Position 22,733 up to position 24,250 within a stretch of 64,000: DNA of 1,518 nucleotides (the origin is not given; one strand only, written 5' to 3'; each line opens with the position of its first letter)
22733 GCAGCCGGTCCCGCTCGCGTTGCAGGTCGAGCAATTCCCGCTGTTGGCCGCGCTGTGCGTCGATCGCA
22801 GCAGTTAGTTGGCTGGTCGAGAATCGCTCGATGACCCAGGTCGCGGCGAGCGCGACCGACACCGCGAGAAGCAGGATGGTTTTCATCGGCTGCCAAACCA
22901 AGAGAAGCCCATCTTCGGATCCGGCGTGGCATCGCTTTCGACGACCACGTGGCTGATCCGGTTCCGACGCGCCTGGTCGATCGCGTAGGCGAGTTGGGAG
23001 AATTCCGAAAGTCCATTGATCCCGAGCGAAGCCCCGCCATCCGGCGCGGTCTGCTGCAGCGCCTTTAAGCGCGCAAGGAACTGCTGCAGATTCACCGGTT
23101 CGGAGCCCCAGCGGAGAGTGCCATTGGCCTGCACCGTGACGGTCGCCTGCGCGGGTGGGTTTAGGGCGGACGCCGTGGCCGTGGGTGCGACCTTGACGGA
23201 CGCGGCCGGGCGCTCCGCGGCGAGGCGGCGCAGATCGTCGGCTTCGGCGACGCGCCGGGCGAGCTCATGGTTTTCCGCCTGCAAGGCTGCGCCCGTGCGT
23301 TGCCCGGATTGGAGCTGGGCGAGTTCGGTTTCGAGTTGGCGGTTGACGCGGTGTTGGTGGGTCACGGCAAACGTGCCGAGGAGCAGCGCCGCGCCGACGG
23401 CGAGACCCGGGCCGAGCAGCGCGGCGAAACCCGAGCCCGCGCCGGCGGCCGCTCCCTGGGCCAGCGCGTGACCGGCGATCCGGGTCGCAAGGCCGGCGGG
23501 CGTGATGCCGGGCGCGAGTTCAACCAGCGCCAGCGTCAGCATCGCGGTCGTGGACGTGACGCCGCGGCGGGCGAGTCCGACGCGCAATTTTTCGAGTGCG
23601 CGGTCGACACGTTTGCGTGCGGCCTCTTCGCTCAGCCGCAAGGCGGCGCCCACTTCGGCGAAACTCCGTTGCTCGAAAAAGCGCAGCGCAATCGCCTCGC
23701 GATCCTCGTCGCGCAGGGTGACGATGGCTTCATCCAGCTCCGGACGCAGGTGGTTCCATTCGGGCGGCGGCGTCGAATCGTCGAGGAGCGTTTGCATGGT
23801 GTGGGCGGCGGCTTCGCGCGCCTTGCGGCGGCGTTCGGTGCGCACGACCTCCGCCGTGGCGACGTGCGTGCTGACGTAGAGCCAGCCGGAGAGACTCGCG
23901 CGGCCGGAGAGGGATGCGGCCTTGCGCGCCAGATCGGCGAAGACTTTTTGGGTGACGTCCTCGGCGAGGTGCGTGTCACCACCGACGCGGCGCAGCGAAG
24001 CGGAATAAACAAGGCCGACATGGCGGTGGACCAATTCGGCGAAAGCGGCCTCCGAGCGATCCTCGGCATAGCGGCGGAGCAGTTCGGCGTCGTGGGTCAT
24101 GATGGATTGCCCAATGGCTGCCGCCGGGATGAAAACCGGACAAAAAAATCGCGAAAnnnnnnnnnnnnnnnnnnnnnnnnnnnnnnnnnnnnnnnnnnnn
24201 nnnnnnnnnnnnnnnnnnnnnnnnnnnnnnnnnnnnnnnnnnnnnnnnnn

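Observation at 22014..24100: Second membrane-tethered ECF sigma fusion, here with an ExbD/TolR-like C-terminal domain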

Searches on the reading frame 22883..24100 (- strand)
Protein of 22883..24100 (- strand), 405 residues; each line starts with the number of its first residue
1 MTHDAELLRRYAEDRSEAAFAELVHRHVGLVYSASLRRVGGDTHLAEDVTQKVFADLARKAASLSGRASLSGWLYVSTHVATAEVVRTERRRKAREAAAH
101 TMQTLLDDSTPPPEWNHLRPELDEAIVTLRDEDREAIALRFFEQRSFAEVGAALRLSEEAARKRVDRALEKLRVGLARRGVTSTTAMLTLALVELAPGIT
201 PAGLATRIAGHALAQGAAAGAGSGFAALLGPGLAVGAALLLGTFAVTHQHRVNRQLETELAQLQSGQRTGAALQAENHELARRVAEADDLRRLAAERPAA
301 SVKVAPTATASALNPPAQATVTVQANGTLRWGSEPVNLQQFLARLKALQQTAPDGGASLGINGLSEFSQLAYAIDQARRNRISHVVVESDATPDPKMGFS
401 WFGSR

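Call 4: search_protein_families(library=pfam, proteins=[window:22883-24100:-], max_evalue=1)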
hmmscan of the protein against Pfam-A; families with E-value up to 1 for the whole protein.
window:22883-24100:- (405 aa): 10 families
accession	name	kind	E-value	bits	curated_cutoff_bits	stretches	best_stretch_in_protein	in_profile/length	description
PF04545.22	Sigma70_r4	-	5.6e-11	42.2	24.1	1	125-173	1-49/50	Sigma-70, region 4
PF02472.21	ExbD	-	2.9e-08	34.3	25.4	1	301-387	37-123/128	Biopolymer transport protein ExbD/TolR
PF04542.20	Sigma70_r2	-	1.2e-07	31.8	24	1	23-91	1-70/71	Sigma-70 region 2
PF08281.18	Sigma70_r4_2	-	2.4e-07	30.7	25.7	1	121-172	3-54/54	Sigma-70, region 4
PF03710.21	GlnE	-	0.028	14.3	24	1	99-166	22-90/252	Glutamate-ammonia ligase adenylyltransferase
PF16559.10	GIT_CC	-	0.033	14.3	28.7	1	246-281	32-64/66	GIT coiled-coil Rho guanine nucleotide exchange factor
PF13404.12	HTH_AsnC-type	-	0.043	14.1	27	1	145-167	18-40/42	AsnC-type helix-turn-helix domain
PF07638.17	Sigma70_ECF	-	0.071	13.4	21.1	1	79-173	81-180/185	ECF sigma factor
PF14316.11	DUF4381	-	0.12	13.2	27.2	0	236-288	30-83/145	Domain of unknown function (DUF4381)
PF04977.20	DivIC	-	0.19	12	28.9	1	238-292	4-56/80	Septum formation initiator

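Call 5: search_protein_families(library=ncbifam, proteins=[window:22883-24100:-], max_evalue=1)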
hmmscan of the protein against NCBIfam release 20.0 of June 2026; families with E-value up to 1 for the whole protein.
window:22883-24100:- (405 aa): 78 families (the best 25 are shown)
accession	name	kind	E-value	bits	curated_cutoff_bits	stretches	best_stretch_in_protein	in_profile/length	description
NF009166.1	PRK12513.1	equivalog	2.6e-21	76.2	206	1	3-180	8-190/193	RNA polymerase sigma factor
TIGR02937.1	sigma70-ECF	superfamily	9.5e-20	70.9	42.9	1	19-174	2-163/165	sigma-70 family RNA polymerase sigma factor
NF009168.0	PRK12515.1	subfamily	1.6e-16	60.3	236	1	2-184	7-187/189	RNA polymerase sigma factor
NF009172.0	PRK12519.1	subfamily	2.1e-15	56.8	222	1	3-176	15-189/194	RNA polymerase sigma factor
NF004113.0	PRK05602.1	equivalog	5.2e-15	55.6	208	1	3-182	31-207/211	RNA polymerase sigma factor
NF007222.0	PRK09640.1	equivalog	2.4e-14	53.3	194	1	18-177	26-183/188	RNA polymerase sigma factor SigX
NF007228.0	PRK09646.1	subfamily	2.5e-14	53.4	226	1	5-176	18-190/194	ECF RNA polymerase sigma factor SigK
NF007216.0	PRK09638.1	equivalog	1.3e-13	51.1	194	1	3-180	4-178/180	RNA polymerase sigma factor SigY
TIGR02985.1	Sig70_bacteroi1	subfamily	1.5e-13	51.2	126.4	1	19-174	2-160/162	RNA polymerase sigma-70 factor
NF007229.0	PRK09647.1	equivalog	3.2e-13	49.5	265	1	17-185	43-211/220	RNA polymerase sigma factor SigE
TIGR02952.1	Sig70_famx2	equivalog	1.3e-12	48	206.45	1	11-173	4-167/170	ECF subfamily RNA polymerase sigma factor, BldN family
TIGR02983.1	SigE-fam_strep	subfamily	2.8e-12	46.8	141.55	1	16-176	4-158/162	SigE family RNA polymerase sigma factor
NF058625.1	sigma_PG0214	equivalog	1.2e-11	44.6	130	1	20-176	6-161/170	GFO_1088 family ECF-type sigma factor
NF008888.0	PRK11922.1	equivalog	1.9e-11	44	204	1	3-179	16-199/231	RNA polymerase sigma factor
TIGR02950.1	SigM_subfam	subfamily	2e-11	44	147.95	1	23-173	5-155/159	RNA polymerase sigma factor, SigM family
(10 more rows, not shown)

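Call 8: find_homologous_proteins(query=window:22883-24100:-)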
Query window:22883-24100:- (405 aa): 2418 proteins with E <= 0.001 among 8000 candidates; the best 120 are listed.
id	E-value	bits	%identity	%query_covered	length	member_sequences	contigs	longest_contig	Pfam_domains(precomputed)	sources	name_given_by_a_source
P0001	1.4e-249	845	100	100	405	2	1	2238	PF02472.22,PF04545.23,PF04542.21,PF08281.19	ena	-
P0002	7.8e-197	672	80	100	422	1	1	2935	PF02472.22,PF04545.23,PF04542.21,PF08281.19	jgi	jgi:RNA polymerase sigma factor (sigma-70 family)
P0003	2.6e-194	664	79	100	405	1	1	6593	PF02472.22,PF04545.23,PF04542.21,PF08281.19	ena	-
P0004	9.0e-180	616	75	99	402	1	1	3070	PF04545.23,PF04542.21,PF08281.19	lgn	-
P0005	1.7e-160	552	68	100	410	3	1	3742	PF04545.23,PF04542.21,PF08281.19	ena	-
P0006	7.6e-152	524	65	100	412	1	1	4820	PF04545.23,PF04542.21,PF08281.19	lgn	-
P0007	7.9e-151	521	65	100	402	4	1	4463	PF02472.22,PF04545.23,PF04542.21,PF08281.19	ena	-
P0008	1.6e-150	520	63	100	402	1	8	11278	PF04545.23,PF04542.21,PF08281.19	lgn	-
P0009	1.2e-149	517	65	99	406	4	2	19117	PF04545.23,PF04542.21,PF08281.19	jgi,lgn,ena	-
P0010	1.8e-149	516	65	99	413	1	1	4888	PF04545.23,PF04542.21,PF08281.19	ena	-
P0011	4.0e-143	495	63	100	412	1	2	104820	PF04545.23,PF04542.21,PF08281.19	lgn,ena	-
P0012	2.1e-140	486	61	100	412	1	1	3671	PF04545.23,PF04542.21,PF08281.19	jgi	jgi:RNA polymerase sigma factor (sigma-70 family)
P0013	6.3e-137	475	61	100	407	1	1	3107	PF02472.22,PF04545.23,PF04542.21,PF08281.19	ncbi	-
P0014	1.4e-135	470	61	99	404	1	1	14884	PF04545.23,PF04542.21,PF08281.19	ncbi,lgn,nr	ncbi:MAG TPA: sigma-70 family RNA polymerase sigma factor [Opitutus sp.]|nr:sigma-70 family RNA poly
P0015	7.8e-133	461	61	100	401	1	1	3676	PF04545.23,PF04542.21,PF08281.19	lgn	-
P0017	1.1e-128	448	57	100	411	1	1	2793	PF02472.22,PF04545.23,PF04542.21,PF08281.19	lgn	-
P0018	1.1e-125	438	57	99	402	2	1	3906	PF02472.22,PF04545.23,PF04542.21,PF08281.19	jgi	jgi:RNA polymerase sigma factor (sigma-70 family)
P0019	2.4e-124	433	57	99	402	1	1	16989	PF02472.22,PF04545.23,PF04542.21,PF08281.19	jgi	jgi:RNA polymerase sigma factor (sigma-70 family)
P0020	1.5e-121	424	56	99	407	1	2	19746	PF02472.22,PF04545.23,PF04542.21,PF08281.19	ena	-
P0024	3.2e-120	420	57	99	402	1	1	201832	PF04545.23,PF04542.21,PF08281.19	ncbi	-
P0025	3.2e-120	420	56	99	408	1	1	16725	PF02472.22,PF04545.23,PF04542.21,PF08281.19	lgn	-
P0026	4.4e-120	419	56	99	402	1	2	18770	PF02472.22,PF04545.23,PF04542.21,PF08281.19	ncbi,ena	-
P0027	3.4e-119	416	55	99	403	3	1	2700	PF02472.22,PF04545.23,PF04542.21,PF08281.19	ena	-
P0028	3.7e-119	416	58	98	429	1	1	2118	PF02472.22,PF04545.23,PF04542.21,PF08281.19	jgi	jgi:RNA polymerase sigma factor (sigma-70 family)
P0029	7.0e-119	415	55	99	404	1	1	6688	PF02472.22,PF04545.23,PF04542.21,PF08281.19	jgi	jgi:RNA polymerase sigma factor (sigma-70 family)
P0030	1.0e-118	415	54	99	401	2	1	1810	PF02472.22,PF04545.23,PF04542.21,PF08281.19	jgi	-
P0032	2.1e-118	414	54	99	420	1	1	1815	PF02472.22,PF04545.23,PF04542.21,PF08281.19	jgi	jgi:RNA polymerase sigma factor (sigma-70 family)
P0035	1.7e-117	411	55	99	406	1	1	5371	PF02472.22,PF04545.23,PF04542.21,PF08281.19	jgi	jgi:RNA polymerase sigma factor (sigma-70 family)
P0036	1.9e-116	407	54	99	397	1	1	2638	PF02472.22,PF04545.23,PF04542.21,PF08281.19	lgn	-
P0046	3.0e-113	397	53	99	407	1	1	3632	PF02472.22,PF04545.23,PF04542.21,PF08281.19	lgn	-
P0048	2.7e-112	394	52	99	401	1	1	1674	PF02472.22,PF05263.18,PF04545.23,PF04542.21,PF08281.19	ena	-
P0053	1.2e-110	388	51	99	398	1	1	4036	PF02472.22,PF04545.23,PF04542.21,PF08281.19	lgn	-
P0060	5.2e-107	376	51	99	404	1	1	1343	PF02472.22,PF04545.23,PF04542.21,PF08281.19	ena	-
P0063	1.7e-105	371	51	99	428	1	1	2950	PF02472.22,PF04545.23,PF04542.21,PF08281.19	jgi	jgi:RNA polymerase sigma factor (sigma-70 family)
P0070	1.2e-103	365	49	99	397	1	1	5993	PF02472.22,PF04545.23,PF04542.21,PF08281.19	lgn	-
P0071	1.3e-103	365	51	99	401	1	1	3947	PF02472.22,PF04545.23,PF04542.21,PF08281.19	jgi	jgi:RNA polymerase sigma factor (sigma-70 family)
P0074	2.3e-103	364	49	99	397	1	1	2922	PF02472.22,PF04545.23,PF04542.21,PF08281.19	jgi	jgi:RNA polymerase sigma factor (sigma-70 family)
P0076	3.3e-103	364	50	99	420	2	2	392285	PF04545.23,PF04542.21,PF08281.19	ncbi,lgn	-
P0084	8.0e-102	359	50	99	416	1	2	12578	PF02472.22,PF04545.23,PF04542.21,PF08281.19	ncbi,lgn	-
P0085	1.2e-101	359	50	99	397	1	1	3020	PF02472.22,PF04545.23,PF04542.21,PF08281.19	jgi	jgi:RNA polymerase sigma factor (sigma-70 family)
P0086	1.9e-101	358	53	99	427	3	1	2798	PF02472.22,PF04545.23,PF04542.21,PF08281.19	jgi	jgi:RNA polymerase sigma factor (sigma-70 family)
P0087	2.5e-101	358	49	99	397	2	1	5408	PF02472.22,PF04545.23,PF04542.21,PF08281.19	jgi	jgi:RNA polymerase sigma factor (sigma-70 family)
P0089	4.1e-101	357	49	99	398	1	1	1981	PF02472.22,PF04545.23,PF04542.21,PF08281.19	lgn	-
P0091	7.1e-101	356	51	99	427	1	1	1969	PF02472.22,PF04545.23,PF04542.21,PF08281.19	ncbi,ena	-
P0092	1.5e-100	355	51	98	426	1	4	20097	PF02472.22,PF04545.23,PF04542.21,PF08281.19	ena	-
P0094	1.5e-99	352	51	98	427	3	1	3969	PF02472.22,PF04545.23,PF04542.21,PF08281.19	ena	-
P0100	4.3e-99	350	49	99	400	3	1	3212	PF02472.22,PF04545.23,PF04542.21,PF08281.19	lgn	-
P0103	5.6e-99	350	49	99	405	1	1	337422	PF04545.23,PF04542.21,PF08281.19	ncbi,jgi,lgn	ncbi:MAG TPA: sigma-70 family RNA polymerase sigma factor [Lacunisphaera sp.]|jgi:RNA polymerase sig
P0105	9.9e-99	349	48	99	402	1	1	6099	PF02472.22,PF04545.23,PF04542.21,PF08281.19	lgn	-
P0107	1.7e-98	348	50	99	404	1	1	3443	PF02472.22,PF04545.23,PF04542.21,PF08281.19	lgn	-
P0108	1.8e-98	348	49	99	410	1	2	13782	PF02472.22,PF04545.23,PF04542.21,PF08281.19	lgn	-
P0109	3.1e-98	348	49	99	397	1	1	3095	PF02472.22,PF04545.23,PF04542.21,PF08281.19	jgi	jgi:RNA polymerase sigma factor (sigma-70 family)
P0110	3.1e-98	348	47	97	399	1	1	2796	PF02472.22,PF04545.23,PF04542.21,PF08281.19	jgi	jgi:RNA polymerase sigma factor (sigma-70 family)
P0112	3.4e-98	347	46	99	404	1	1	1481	PF02472.22,PF04545.23,PF04542.21,PF08281.19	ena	-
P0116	7.4e-98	346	49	99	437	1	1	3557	PF02472.22,PF04545.23,PF04542.21,PF08281.19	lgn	-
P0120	1.5e-97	345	52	98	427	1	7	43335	PF02472.22,PF04545.23,PF04542.21,PF08281.19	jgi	jgi:RNA polymerase sigma factor (sigma-70 family)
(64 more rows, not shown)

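Call 11: find_encoding_contigs(protein=P0024, flank=8000, max_places=2)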
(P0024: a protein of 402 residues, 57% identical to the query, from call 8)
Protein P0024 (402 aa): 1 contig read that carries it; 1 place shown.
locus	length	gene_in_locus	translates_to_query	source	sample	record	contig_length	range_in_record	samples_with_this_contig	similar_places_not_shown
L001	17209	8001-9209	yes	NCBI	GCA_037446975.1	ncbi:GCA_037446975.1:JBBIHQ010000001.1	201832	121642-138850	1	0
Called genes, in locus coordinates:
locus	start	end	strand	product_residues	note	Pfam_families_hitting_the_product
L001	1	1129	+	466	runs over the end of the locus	PF07690:MFS_1, PF00854:PTR2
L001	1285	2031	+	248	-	PF07238:PilZ (faint)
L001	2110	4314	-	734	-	PF09508:Lact_bio_phlase, PF17385:LBP_M, PF17386:LBP_C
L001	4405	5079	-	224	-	PF07737:ATLF (faint)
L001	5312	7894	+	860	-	PF00933:Glyco_hydro_3, PF01915:Glyco_hydro_3_C, PF14310:Fn3-like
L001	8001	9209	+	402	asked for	PF04542:Sigma70_r2 (weak), PF04545:Sigma70_r4, PF08281:Sigma70_r4_2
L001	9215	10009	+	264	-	-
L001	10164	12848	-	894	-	PF19501:PcRGLX_1st, PF21345:PcRGLX_2nd, PF21346:PcRGLX_3rd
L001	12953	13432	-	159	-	PF05336:rhaM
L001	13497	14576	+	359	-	PF00356:LacI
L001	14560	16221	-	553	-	PF13472:Lipase_GDSL_2, PF00657:Lipase_GDSL (weak), PF13472:Lipase_GDSL_2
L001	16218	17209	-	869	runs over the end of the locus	PF13364:BetaGal_ABD2 (weak), PF22666:Glyco_hydro_2_N2, PF02837:Glyco_hydro_2_N (faint), PF21467:BetaGal_gal-bd (faint), PF00703:Glyco_hydro_2, PF02836:Glyco_hydro_2_C, PF16355:DUF4982, PF18565:Glyco_hydro2_C5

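Call 12: find_encoding_contigs(protein=P0076, flank=8000, max_places=2)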
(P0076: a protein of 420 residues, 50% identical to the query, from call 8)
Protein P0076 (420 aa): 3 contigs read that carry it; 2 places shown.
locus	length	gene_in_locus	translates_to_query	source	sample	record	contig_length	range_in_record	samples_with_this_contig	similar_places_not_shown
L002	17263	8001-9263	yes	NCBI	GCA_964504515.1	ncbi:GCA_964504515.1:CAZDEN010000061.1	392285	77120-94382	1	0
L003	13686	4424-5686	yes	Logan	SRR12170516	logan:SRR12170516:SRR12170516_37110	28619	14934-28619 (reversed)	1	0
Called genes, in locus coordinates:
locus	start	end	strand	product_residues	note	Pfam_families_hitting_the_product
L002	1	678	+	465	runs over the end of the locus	PF23981:DUF7305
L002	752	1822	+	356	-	-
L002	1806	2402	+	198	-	-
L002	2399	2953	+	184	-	PF04350:PilO (weak)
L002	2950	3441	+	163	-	-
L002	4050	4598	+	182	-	-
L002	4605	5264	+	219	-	PF08808:RES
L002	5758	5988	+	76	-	-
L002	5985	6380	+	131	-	-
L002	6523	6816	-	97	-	PF12728:HTH_17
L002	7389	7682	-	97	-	-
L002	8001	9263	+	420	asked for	PF04542:Sigma70_r2, PF04545:Sigma70_r4, PF08281:Sigma70_r4_2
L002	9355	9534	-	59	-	-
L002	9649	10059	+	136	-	-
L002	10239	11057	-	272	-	PF20434:BD-FAE, PF01738:DLH (weak), PF07859:Abhydrolase_3 (weak), PF12146:Hydrolase_4 (faint), PF00326:Peptidase_S9 (faint)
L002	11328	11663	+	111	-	PF03551:PadR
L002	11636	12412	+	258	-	-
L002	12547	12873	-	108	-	-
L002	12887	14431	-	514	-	PF04542:Sigma70_r2, PF04545:Sigma70_r4, PF08281:Sigma70_r4_2 (weak)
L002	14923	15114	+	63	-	-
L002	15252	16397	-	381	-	PF12796:Ank_2 (faint), PF00023:Ank (faint), PF13606:Ank_3 (faint), PF13637:Ank_4 (faint)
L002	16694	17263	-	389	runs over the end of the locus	PF01757:Acyl_transf_3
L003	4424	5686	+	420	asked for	PF04542:Sigma70_r2, PF04545:Sigma70_r4, PF08281:Sigma70_r4_2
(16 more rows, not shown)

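Call 13: find_encoding_contigs(protein=P0103, flank=8000, max_places=2)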
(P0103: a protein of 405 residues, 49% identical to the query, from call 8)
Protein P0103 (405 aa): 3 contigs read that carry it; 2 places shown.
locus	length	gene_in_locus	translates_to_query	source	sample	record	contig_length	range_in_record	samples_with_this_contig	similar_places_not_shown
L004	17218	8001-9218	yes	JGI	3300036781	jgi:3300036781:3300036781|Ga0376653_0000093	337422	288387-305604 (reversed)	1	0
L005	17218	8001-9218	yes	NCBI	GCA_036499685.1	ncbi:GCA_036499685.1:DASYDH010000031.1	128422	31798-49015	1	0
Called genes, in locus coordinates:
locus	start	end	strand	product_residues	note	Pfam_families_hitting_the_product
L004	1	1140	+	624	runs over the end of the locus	PF19363:DUF5939, PF00211:Guanylate_cyc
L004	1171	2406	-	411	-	-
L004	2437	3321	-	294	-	PF03781:FGE-sulfatase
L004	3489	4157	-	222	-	PF00457:Glyco_hydro_11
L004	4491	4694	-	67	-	PF13561:adh_short_C2 (weak)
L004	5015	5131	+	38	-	-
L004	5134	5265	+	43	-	-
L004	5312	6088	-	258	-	PF03734:YkuD (weak)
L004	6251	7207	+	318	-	PF20434:BD-FAE, PF07859:Abhydrolase_3, PF01738:DLH (weak), PF00326:Peptidase_S9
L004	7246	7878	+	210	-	-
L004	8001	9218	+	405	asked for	PF04542:Sigma70_r2, PF04545:Sigma70_r4, PF08281:Sigma70_r4_2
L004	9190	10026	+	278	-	-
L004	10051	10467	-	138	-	PF01638:HxlR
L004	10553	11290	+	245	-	-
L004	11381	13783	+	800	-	PF12704:MacB_PCD, PF02687:FtsX, PF12704:MacB_PCD (weak), PF02687:FtsX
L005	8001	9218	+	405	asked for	PF04542:Sigma70_r2, PF04545:Sigma70_r4, PF08281:Sigma70_r4_2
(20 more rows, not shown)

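Call 14: find_encoding_contigs(protein=P0011, flank=8000, max_places=2)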
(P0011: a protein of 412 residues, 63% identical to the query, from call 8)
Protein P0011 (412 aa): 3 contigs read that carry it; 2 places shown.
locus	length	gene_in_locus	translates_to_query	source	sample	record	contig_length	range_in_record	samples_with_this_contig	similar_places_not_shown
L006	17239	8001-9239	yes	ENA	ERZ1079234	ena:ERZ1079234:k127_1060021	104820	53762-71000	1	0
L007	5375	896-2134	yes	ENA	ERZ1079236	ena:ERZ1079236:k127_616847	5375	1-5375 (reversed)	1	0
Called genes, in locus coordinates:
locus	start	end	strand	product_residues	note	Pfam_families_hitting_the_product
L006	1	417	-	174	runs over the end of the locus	-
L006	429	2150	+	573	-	PF09899:DUF2126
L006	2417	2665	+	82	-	-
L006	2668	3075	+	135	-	PF01850:PIN (weak)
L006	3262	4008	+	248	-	PF00702:Hydrolase, PF12710:HAD, PF13419:HAD_2, PF13242:Hydrolase_like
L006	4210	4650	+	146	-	PF02502:LacAB_rpiB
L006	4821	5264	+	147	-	PF22381:Staph_reg_Sar_Rot (weak), PF01047:MarR, PF12802:MarR_2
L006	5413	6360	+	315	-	PF00903:Glyoxalase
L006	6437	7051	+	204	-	PF00326:Peptidase_S9 (faint), PF02230:Abhydrolase_2 (weak), PF00561:Abhydrolase_1 (faint)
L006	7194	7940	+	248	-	PF13483:Lactamase_B_3, PF12706:Lactamase_B_2, PF00753:Lactamase_B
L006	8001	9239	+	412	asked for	PF04542:Sigma70_r2, PF04545:Sigma70_r4, PF08281:Sigma70_r4_2 (weak)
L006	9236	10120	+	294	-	-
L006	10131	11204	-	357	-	PF03009:GDPD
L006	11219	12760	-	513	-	PF07690:MFS_1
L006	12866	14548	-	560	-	PF04542:Sigma70_r2, PF08281:Sigma70_r4_2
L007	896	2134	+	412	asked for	PF04542:Sigma70_r2, PF04545:Sigma70_r4, PF08281:Sigma70_r4_2 (weak)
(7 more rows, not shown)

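Call 32: predict_structure(alignment_id=A2)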
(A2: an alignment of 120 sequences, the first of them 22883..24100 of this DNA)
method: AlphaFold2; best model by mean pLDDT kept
length: 405 residues; sequences in the alignment: 120
mean_pLDDT: 82.8   pTM: 0.38
mean pLDDT of the five models: 82.8, 82.1, 81.6, 80.8, 80.2
residues with pLDDT >= 90: 208; 70-90: 125; 50-70: 42; < 50: 30
segments of 3 or more residues with pLDDT < 50: 106-112, 301-313, 402-405
pLDDT, mean of each block of 10 residues (from residue 1): 90 96 96 94 95 97 91 96 95 90 54 67 92 94 91 96 97 92 82 67 72 70 51 61 75 80 76 88 91 72 39 69 95 96 94 89 89 93 91 70 45
secondary structure, 60 per line:
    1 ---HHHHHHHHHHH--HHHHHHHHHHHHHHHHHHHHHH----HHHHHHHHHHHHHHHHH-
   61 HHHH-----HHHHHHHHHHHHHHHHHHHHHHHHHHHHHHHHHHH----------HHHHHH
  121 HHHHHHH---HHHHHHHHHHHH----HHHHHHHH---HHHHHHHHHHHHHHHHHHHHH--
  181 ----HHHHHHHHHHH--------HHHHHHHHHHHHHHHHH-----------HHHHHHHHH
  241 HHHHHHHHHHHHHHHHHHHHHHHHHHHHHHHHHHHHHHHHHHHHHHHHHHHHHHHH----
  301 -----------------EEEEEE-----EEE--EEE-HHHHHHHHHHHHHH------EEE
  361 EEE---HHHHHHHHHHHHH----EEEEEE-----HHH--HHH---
elements in order: H4-14 H17-38 H43-59 H61-64 H70-104 H115-127 H131-142 H147-154 H158-178 H185-195 H204-220 H232-296 E318-323 E329-331 E334-336 H338-351 E358-363 H367-379 E384-389
